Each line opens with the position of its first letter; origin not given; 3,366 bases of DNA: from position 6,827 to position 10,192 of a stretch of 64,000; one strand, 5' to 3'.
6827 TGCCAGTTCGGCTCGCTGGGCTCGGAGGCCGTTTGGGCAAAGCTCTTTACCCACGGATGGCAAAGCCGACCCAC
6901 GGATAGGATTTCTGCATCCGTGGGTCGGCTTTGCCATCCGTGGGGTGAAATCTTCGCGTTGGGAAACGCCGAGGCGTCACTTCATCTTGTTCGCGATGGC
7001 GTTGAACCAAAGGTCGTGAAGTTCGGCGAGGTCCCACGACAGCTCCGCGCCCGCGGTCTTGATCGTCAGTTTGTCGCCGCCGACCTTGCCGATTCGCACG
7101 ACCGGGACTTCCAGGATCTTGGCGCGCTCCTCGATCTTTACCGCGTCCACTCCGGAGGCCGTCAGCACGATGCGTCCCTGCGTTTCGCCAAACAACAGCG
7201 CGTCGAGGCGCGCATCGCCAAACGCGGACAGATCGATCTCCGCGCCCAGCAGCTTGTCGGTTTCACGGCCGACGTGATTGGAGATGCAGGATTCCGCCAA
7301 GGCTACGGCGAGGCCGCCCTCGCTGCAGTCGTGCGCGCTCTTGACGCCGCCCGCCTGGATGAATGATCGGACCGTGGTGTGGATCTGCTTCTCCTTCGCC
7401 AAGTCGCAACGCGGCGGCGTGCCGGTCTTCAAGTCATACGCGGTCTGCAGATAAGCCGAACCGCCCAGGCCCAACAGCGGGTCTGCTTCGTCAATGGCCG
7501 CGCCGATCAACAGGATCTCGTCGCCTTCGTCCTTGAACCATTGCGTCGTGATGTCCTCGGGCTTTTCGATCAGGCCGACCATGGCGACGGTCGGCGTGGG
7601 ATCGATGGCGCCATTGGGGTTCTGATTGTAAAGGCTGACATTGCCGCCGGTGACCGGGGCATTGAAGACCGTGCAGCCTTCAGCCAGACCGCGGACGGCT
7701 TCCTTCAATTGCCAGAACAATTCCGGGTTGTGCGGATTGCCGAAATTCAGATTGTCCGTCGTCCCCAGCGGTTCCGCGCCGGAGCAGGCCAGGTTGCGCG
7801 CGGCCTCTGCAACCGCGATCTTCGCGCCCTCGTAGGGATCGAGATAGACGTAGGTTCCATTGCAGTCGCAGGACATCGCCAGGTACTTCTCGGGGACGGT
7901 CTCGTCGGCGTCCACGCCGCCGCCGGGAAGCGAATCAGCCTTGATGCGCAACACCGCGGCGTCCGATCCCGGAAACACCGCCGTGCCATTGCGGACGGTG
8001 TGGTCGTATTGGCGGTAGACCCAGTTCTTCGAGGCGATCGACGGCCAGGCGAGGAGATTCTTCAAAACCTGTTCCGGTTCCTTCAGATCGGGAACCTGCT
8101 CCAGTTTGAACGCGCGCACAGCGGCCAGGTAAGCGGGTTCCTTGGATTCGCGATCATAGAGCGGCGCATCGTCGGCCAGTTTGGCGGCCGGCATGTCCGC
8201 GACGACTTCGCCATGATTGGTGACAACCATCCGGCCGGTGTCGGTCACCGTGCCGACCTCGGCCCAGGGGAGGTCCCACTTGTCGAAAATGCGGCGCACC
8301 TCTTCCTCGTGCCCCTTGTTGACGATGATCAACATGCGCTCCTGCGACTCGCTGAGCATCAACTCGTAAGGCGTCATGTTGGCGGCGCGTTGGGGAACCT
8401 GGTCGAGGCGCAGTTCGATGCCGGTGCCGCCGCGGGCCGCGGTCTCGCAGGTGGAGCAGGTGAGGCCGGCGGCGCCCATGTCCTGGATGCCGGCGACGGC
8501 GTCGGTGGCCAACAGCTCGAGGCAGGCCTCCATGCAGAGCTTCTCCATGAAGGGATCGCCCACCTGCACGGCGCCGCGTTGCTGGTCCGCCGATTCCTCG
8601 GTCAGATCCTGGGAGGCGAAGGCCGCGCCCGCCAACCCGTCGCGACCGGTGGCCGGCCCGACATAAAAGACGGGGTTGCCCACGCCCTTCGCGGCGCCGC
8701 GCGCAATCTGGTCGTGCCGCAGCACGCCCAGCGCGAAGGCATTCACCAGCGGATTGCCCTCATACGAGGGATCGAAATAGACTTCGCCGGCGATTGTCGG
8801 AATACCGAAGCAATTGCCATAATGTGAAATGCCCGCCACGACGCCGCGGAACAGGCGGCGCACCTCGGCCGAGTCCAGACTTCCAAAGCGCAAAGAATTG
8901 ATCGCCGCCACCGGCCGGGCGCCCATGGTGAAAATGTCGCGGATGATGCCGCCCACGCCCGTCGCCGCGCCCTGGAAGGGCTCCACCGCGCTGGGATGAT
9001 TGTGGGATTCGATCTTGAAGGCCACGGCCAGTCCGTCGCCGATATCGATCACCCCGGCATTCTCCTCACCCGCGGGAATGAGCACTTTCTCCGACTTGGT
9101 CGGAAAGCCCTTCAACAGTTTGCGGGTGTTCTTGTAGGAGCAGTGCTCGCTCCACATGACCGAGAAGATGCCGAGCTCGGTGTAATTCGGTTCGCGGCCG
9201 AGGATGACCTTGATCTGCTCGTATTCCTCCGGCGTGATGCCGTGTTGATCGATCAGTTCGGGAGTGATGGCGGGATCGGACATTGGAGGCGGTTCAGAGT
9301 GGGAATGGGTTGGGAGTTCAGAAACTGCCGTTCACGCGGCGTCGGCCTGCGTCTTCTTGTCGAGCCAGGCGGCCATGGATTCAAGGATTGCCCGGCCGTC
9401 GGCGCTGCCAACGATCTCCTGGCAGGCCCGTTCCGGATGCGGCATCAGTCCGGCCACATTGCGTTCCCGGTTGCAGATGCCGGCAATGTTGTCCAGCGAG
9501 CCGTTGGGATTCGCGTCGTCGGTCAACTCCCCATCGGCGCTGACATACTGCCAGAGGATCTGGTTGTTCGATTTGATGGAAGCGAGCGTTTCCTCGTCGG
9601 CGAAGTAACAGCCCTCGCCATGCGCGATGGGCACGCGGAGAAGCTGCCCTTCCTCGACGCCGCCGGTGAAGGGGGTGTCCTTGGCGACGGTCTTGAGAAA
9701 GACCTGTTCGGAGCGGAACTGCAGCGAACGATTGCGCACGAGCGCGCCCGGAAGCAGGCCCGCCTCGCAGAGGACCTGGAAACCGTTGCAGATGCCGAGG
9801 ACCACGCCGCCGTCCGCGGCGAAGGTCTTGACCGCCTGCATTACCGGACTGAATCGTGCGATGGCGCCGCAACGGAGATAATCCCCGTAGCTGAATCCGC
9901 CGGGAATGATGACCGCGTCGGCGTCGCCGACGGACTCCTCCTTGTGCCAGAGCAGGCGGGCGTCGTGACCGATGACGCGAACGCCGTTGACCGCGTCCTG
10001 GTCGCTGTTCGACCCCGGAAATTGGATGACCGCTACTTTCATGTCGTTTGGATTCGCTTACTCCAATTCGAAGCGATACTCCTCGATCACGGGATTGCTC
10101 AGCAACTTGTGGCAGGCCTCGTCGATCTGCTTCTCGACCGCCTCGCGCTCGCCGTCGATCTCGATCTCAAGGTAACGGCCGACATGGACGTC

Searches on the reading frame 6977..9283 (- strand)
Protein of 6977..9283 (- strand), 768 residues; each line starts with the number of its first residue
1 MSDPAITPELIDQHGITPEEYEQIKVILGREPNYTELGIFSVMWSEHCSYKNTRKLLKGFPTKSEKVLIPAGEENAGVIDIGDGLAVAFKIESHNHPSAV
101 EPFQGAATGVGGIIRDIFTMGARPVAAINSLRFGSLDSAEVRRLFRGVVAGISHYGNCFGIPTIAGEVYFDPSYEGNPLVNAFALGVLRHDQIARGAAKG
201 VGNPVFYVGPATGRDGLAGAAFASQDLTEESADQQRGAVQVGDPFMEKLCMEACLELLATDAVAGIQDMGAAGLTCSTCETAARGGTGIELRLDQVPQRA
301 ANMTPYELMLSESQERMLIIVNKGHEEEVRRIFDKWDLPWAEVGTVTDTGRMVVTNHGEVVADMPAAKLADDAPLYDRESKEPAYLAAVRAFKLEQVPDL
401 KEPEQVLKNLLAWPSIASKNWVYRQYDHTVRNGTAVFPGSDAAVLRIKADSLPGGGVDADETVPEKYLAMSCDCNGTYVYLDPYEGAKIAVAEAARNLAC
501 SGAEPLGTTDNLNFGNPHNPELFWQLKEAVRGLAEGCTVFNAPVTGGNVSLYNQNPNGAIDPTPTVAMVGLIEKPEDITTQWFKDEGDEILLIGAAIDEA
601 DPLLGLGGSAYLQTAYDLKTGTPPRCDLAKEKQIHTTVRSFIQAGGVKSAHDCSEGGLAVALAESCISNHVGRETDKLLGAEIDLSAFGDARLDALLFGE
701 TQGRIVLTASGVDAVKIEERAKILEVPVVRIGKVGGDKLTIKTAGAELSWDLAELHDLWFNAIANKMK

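Call 90: search_protein_families(library=pfam, proteins=[window:6977-9283:-], max_evalue=0.00001)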
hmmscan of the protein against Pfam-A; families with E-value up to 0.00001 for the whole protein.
window:6977-9283:- (768 aa): 3 families
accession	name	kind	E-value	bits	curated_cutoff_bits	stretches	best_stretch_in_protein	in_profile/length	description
PF00586.29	AIRS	-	8.7e-56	187.6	24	2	74-187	2-111/112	AIR synthase related protein, N-terminal domain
PF02769.27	AIRS_C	-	1.1e-51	175.6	23.1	2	201-354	2-153/156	AIR synthase related protein, C-terminal domain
PF18072.6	FGAR-AT_linker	-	3.7e-15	56.6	26.6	1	13-51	9-50/50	Formylglycinamide ribonucleotide amidotransferase linker domain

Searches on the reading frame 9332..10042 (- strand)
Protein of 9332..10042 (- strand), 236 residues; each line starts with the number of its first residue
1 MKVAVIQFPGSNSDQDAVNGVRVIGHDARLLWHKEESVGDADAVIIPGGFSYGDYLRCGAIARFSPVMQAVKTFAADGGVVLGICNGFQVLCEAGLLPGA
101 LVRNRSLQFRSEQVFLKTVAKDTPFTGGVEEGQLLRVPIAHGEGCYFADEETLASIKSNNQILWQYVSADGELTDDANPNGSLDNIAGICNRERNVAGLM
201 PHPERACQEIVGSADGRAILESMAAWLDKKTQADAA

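Call 90: search_protein_families(library=pfam, proteins=[window:9332-10042:-], max_evalue=0.00001)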
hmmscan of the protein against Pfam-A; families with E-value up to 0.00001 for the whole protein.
window:9332-10042:- (236 aa): 3 families
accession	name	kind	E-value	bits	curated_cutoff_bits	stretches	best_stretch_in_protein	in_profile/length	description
PF13507.12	GATase_5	-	5.6e-43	147.3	27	1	2-213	3-236/260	CobB/CobQ-like glutamine amidotransferase domain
PF07685.20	GATase_3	-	3e-09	37.2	27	1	34-93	33-90/196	CobB/CobQ-like glutamine amidotransferase domain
PF01965.30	DJ-1_PfpI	-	6.3e-09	36.3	26.6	1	37-99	58-115/165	DJ-1/PfpI family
